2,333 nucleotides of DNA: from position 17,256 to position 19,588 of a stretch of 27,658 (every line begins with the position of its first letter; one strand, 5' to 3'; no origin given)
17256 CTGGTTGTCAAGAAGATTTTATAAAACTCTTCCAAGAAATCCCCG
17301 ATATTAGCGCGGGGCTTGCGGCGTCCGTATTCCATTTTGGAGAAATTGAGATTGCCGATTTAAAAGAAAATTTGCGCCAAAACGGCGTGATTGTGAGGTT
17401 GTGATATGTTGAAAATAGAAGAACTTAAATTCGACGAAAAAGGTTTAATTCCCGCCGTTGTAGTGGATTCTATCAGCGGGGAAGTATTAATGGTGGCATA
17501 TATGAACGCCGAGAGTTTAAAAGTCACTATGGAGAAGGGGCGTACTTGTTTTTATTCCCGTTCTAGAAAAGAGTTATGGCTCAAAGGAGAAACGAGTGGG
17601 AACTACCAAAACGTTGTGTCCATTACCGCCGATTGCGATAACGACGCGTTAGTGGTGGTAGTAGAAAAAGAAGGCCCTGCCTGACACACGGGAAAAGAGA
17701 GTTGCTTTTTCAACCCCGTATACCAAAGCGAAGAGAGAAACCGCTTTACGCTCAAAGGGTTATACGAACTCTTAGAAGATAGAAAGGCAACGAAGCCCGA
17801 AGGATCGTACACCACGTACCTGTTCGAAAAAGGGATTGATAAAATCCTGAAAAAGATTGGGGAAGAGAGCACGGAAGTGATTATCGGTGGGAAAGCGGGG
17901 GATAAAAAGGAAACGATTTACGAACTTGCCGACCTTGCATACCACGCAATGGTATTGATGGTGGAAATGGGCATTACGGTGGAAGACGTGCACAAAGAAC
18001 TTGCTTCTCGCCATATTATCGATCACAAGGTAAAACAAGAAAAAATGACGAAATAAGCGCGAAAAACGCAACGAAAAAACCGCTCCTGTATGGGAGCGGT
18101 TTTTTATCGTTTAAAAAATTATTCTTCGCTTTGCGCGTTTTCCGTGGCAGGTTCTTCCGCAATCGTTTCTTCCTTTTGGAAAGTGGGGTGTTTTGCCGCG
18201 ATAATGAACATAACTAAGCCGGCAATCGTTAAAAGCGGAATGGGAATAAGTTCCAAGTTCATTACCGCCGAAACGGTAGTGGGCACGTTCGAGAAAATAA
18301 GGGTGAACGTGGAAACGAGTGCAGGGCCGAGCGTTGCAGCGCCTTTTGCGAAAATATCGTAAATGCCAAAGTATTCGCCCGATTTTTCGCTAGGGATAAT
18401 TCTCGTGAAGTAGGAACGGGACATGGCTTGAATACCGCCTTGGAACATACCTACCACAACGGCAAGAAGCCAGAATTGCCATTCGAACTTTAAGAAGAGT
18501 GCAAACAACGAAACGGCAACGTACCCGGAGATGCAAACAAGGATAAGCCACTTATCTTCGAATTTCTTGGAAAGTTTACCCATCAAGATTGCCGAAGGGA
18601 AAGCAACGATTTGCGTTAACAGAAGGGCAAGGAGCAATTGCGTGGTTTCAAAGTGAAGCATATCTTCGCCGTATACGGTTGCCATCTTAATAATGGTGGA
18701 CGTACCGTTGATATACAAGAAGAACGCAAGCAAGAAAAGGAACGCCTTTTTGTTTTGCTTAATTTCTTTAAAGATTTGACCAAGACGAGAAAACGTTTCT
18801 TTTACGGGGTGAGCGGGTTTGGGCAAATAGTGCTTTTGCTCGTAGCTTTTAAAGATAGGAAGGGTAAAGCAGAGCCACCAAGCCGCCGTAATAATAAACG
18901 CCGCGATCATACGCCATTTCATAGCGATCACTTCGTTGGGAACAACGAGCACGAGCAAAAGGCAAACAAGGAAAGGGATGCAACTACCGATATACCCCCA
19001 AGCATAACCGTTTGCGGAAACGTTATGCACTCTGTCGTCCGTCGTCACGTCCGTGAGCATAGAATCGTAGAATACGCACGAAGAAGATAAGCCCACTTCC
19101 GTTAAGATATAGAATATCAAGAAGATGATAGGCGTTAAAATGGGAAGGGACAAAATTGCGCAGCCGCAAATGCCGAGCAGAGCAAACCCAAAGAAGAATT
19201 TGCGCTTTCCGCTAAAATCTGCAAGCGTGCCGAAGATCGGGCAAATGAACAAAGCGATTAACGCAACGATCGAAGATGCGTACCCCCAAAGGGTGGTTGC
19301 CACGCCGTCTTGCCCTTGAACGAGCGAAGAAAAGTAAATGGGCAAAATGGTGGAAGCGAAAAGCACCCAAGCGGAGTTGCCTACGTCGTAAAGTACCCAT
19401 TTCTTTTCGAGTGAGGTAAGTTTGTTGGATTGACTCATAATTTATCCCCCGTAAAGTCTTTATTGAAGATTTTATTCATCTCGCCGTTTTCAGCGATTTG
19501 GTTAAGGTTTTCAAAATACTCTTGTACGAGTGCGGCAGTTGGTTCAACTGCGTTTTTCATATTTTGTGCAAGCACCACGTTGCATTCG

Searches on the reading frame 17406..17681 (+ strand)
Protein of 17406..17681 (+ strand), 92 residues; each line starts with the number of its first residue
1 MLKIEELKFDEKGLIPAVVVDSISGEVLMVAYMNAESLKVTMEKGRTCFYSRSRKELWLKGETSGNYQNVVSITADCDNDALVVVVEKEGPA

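Call 17: find_encoding_contigs(protein=window:17406-17681:+, flank=3000, max_places=10)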
Protein window:17406-17681:+ (92 aa): 1 contig read that carries it; 1 place shown.
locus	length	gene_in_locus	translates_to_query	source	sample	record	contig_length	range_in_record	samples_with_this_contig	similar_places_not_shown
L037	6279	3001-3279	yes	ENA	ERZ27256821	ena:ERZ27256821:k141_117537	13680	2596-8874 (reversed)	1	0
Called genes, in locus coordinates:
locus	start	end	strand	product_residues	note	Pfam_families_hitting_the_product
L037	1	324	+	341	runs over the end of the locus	PF00155:Aminotran_1_2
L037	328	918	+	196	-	PF00475:IGPD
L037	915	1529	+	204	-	PF00117:GATase, PF07685:GATase_3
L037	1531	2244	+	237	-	PF00977:His_biosynth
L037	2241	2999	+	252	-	PF00977:His_biosynth, PF01207:Dus (faint), PF02581:TMP-TENI (faint)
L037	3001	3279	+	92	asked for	PF01502:PRA-CH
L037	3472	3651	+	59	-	PF01503:PRA-PH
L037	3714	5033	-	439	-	PF07690:MFS_1, PF11700:ATG22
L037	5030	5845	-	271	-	PF00882:Zn_dep_PLPC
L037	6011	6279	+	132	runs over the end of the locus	-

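Call 48: search_protein_families(library=pfam, proteins=[window:17406-17681:+], max_evalue=0.01)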
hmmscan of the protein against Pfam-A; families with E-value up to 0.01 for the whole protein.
window:17406-17681:+ (92 aa): 1 family
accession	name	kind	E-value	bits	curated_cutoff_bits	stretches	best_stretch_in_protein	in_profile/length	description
PF01502.23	PRA-CH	-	1.5e-27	95.7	27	1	29-92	1-64/74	Phosphoribosyl-AMP cyclohydrolase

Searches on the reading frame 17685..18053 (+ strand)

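Call 48: search_protein_families(library=pfam, proteins=[window:17685-18053:+], max_evalue=0.01)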
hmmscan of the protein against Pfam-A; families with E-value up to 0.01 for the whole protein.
window:17685-18053:+ (123 aa): 1 family
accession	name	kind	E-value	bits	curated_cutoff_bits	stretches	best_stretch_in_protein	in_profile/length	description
PF01503.22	PRA-PH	-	8.4e-25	87.5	21.3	1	24-110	2-86/86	Phosphoribosyl-ATP pyrophosphohydrolase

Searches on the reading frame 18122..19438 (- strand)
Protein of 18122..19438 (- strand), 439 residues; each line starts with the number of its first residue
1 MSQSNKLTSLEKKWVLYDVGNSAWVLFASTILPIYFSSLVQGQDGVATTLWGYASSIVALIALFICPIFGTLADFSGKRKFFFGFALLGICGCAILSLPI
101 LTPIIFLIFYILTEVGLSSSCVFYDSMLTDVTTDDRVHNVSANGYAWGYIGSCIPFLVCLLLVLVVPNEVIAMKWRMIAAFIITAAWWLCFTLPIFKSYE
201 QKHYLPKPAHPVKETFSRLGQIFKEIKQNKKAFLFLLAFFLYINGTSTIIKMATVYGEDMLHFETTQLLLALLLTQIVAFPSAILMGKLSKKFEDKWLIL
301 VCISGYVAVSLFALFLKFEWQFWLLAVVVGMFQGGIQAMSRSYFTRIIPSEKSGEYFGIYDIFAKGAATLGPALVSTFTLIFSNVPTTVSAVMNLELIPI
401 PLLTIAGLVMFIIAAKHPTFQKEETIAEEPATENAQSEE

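Call 22: find_encoding_contigs(protein=window:18122-19438:-, flank=2500, max_places=10)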
Protein window:18122-19438:- (439 aa): 2 contigs read that carry it; 1 place shown.
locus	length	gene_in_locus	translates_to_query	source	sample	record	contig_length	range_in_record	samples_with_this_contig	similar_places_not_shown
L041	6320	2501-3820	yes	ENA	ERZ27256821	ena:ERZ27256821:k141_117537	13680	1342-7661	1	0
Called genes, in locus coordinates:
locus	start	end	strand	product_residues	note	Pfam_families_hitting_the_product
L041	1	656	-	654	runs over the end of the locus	PF00270:DEAD (faint), PF04851:ResIII, PF17757:UvrB_inter, PF27431:UvrB_3rd, PF00271:Helicase_C, PF12344:UvrB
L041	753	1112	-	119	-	-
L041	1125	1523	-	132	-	-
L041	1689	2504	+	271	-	PF00882:Zn_dep_PLPC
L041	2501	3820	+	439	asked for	PF07690:MFS_1, PF11700:ATG22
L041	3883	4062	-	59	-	PF01503:PRA-PH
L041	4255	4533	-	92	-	PF01502:PRA-CH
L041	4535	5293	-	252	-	PF00977:His_biosynth, PF01207:Dus (faint), PF02581:TMP-TENI (faint)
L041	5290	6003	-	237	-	PF00977:His_biosynth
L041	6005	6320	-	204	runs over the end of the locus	PF00117:GATase, PF07685:GATase_3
